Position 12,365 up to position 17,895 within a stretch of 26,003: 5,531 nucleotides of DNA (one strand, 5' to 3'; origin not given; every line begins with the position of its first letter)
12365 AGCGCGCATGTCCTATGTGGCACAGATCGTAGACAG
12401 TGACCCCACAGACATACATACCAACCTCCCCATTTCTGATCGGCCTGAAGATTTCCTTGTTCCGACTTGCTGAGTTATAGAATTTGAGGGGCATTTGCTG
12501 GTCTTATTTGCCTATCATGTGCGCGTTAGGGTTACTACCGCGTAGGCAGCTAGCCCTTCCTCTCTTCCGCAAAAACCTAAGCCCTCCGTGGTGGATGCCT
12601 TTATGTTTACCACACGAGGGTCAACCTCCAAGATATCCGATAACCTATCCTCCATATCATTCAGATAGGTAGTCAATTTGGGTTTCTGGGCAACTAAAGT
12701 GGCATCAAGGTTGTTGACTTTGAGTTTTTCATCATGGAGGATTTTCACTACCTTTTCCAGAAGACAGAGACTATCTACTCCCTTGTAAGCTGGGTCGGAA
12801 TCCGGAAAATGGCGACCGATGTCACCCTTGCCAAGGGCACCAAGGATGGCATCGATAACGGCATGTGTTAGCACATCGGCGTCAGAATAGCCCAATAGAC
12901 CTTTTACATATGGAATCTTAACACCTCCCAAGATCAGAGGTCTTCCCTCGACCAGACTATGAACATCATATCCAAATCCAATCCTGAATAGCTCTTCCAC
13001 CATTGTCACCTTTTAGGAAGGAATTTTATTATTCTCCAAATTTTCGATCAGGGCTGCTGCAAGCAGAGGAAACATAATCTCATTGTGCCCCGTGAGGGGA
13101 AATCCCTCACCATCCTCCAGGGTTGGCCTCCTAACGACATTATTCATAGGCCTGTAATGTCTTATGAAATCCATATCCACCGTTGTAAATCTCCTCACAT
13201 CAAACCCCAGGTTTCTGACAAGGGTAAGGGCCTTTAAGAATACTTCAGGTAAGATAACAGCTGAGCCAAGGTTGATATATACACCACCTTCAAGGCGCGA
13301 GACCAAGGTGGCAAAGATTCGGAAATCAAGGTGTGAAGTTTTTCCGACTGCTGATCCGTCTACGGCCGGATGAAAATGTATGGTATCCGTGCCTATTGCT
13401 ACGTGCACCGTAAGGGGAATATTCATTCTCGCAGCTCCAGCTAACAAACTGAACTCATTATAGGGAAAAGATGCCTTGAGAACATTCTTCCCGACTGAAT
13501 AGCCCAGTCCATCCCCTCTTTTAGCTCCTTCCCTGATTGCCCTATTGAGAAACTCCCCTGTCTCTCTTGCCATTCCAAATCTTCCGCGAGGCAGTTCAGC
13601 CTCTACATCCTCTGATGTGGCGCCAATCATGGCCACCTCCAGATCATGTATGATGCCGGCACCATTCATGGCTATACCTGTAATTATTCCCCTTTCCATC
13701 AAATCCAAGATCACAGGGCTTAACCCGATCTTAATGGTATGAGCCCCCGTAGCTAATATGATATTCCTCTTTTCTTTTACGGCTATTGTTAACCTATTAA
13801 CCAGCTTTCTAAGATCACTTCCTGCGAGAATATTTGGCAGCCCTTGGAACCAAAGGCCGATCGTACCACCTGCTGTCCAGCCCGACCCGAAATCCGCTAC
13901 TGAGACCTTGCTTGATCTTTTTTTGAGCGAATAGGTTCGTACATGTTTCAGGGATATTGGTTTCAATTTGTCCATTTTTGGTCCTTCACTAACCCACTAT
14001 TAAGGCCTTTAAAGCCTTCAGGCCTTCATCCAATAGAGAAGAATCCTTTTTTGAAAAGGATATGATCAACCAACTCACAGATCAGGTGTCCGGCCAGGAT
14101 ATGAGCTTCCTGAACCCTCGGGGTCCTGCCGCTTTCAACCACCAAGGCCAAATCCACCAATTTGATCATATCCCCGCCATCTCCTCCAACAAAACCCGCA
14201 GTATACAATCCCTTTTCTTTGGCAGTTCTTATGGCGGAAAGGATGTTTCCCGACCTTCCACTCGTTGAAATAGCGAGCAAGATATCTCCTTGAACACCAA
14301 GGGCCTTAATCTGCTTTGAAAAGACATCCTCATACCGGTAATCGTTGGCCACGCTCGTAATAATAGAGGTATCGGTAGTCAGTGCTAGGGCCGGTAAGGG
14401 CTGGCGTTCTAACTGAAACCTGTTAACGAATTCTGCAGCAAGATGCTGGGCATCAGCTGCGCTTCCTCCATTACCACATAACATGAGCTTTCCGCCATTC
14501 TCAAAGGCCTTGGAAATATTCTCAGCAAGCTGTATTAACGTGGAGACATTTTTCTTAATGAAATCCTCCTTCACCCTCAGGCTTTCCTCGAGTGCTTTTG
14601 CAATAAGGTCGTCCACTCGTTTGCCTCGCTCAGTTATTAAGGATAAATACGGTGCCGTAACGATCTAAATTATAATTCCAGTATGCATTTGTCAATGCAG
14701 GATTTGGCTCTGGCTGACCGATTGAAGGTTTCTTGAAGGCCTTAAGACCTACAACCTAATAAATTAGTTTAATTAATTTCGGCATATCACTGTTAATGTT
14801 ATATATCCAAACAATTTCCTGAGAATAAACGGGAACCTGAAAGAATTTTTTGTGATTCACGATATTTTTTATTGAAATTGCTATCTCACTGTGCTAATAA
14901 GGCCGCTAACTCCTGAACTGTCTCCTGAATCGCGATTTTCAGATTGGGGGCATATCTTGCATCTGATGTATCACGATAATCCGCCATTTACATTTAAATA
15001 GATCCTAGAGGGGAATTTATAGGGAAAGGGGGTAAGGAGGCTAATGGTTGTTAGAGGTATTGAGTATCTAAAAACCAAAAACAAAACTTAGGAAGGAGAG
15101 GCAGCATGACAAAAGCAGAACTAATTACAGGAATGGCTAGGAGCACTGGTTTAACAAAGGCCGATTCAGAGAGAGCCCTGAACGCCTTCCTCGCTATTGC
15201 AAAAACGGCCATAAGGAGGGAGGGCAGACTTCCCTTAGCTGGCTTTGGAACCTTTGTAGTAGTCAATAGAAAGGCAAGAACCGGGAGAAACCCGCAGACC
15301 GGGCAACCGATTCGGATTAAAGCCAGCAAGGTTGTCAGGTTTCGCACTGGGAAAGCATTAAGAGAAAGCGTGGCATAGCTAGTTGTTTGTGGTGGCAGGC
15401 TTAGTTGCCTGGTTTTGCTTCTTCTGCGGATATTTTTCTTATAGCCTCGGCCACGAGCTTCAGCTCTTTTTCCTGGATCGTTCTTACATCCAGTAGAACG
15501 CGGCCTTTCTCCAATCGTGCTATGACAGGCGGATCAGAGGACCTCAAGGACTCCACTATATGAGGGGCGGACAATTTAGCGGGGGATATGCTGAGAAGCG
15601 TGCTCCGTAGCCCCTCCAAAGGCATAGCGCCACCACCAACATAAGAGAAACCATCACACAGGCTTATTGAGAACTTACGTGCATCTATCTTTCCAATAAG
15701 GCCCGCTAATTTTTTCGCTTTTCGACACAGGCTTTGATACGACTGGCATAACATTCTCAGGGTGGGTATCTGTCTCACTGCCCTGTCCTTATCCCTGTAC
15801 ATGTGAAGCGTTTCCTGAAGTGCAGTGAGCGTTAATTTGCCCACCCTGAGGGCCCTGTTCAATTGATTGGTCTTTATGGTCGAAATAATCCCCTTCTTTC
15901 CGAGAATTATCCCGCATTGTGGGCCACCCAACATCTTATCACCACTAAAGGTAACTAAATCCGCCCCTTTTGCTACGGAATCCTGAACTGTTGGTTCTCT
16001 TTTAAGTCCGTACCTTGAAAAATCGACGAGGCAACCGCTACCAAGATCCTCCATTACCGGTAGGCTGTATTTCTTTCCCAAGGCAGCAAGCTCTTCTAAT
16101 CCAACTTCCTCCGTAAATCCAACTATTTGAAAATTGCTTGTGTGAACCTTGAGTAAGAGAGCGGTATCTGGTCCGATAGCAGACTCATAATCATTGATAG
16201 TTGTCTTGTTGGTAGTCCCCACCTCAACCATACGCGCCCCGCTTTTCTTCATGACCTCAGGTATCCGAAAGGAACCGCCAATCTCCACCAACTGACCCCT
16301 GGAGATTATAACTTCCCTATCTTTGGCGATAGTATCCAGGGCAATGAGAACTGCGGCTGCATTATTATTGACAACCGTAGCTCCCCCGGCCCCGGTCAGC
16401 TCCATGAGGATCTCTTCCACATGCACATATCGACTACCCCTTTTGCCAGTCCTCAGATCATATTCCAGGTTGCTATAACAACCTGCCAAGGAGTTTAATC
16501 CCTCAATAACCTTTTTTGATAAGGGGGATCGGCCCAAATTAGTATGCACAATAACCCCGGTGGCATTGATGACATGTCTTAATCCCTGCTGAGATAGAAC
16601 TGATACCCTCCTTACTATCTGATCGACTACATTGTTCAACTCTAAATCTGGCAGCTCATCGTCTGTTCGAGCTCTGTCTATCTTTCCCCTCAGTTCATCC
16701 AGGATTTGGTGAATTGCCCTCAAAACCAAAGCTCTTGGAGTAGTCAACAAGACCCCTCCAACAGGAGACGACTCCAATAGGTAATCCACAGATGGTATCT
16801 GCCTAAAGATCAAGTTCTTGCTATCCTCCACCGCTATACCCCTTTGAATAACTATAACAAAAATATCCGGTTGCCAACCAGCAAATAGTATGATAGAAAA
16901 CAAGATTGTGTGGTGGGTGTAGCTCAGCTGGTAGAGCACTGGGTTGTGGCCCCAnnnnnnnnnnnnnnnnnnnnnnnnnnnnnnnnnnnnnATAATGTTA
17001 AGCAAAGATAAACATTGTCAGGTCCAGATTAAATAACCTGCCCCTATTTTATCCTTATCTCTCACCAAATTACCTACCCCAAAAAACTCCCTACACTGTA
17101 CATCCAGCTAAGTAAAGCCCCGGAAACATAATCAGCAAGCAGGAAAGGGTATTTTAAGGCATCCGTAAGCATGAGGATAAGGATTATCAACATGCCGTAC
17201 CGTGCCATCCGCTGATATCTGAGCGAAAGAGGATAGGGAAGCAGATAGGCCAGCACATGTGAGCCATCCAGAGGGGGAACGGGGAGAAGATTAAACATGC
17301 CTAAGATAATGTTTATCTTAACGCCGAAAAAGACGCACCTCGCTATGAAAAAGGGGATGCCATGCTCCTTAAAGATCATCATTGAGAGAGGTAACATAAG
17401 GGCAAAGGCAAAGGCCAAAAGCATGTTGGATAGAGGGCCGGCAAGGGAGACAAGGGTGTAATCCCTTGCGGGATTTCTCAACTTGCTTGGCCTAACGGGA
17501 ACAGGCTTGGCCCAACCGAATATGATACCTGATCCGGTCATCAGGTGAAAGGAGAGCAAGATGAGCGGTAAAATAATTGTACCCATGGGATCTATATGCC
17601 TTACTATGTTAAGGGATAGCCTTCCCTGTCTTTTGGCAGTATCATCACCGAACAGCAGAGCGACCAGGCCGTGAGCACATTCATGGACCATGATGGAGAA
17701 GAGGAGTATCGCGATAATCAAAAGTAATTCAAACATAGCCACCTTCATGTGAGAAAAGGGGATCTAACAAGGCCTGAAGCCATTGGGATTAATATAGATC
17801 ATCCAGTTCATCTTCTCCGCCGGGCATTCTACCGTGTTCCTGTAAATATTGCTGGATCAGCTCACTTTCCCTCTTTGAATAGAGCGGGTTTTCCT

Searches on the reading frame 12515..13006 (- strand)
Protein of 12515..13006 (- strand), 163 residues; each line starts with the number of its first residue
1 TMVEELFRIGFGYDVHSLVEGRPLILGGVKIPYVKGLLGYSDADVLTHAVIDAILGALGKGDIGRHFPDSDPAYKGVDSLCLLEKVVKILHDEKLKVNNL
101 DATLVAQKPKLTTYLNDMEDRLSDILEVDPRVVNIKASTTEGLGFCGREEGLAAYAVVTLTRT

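Call 37: search_protein_families(library=pfam, proteins=[window:12515-13006:-], max_evalue=0.00001)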
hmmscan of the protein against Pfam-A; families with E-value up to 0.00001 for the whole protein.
window:12515-13006:- (163 aa): 1 family
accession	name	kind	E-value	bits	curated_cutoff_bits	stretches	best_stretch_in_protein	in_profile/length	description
PF02542.21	YgbB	-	9e-65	218.2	26.7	1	7-160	1-154/155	YgbB family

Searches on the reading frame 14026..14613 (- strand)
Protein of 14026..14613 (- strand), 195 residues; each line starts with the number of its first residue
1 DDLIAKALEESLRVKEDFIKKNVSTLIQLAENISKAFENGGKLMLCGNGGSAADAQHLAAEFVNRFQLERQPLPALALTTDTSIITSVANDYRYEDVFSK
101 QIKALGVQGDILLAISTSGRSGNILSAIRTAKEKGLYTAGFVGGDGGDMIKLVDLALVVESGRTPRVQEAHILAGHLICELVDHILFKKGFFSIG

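Call 37: search_protein_families(library=pfam, proteins=[window:14026-14613:-], max_evalue=0.00001)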
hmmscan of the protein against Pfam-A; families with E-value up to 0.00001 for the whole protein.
window:14026-14613:- (195 aa): 1 family
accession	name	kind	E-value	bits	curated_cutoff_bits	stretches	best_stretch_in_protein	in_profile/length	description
PF13580.11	SIS_2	-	5.4e-28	98.2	27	1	10-142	5-137/138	SIS domain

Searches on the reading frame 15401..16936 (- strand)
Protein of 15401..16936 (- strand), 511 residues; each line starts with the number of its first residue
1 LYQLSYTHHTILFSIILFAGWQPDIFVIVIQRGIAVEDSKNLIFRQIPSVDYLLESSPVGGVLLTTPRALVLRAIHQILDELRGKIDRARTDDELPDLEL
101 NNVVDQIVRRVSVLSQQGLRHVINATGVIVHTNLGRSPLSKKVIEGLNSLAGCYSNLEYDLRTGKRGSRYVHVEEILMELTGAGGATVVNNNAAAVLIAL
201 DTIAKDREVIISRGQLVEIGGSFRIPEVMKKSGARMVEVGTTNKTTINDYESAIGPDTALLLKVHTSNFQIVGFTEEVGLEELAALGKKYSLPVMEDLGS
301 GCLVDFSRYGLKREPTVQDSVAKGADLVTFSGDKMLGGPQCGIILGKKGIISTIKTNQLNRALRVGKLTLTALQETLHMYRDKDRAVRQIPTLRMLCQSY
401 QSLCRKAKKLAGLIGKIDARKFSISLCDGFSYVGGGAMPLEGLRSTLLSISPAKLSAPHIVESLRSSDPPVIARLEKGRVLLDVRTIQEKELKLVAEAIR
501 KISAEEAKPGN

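Call 37: search_protein_families(library=pfam, proteins=[window:15401-16936:-], max_evalue=0.00001)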
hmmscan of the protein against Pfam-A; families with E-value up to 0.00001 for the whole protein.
window:15401-16936:- (511 aa): 2 families
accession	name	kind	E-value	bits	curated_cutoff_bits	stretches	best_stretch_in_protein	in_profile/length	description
PF03841.19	SelA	-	1.3e-154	515.1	22.8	1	122-487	1-366/367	L-seryl-tRNA selenium transferase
PF12390.13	Se-cys_synth_N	-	9.9e-08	32.4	22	1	44-83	1-40/40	Selenocysteine synthase N terminal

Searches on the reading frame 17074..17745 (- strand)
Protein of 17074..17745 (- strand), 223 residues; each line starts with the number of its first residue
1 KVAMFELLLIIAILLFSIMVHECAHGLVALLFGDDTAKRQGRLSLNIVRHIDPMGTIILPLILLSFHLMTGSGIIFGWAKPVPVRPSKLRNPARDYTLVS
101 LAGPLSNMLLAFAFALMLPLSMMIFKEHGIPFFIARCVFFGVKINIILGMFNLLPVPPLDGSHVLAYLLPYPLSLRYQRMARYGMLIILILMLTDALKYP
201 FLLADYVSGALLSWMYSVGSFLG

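Call 37: search_protein_families(library=pfam, proteins=[window:17074-17745:-], max_evalue=0.00001)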
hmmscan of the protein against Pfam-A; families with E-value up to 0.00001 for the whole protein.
window:17074-17745:- (223 aa): 1 family
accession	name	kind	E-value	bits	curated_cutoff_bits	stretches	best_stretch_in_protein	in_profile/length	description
PF02163.28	Peptidase_M50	-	4.8e-15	55.9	27.2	1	134-191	159-220/221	Peptidase family M50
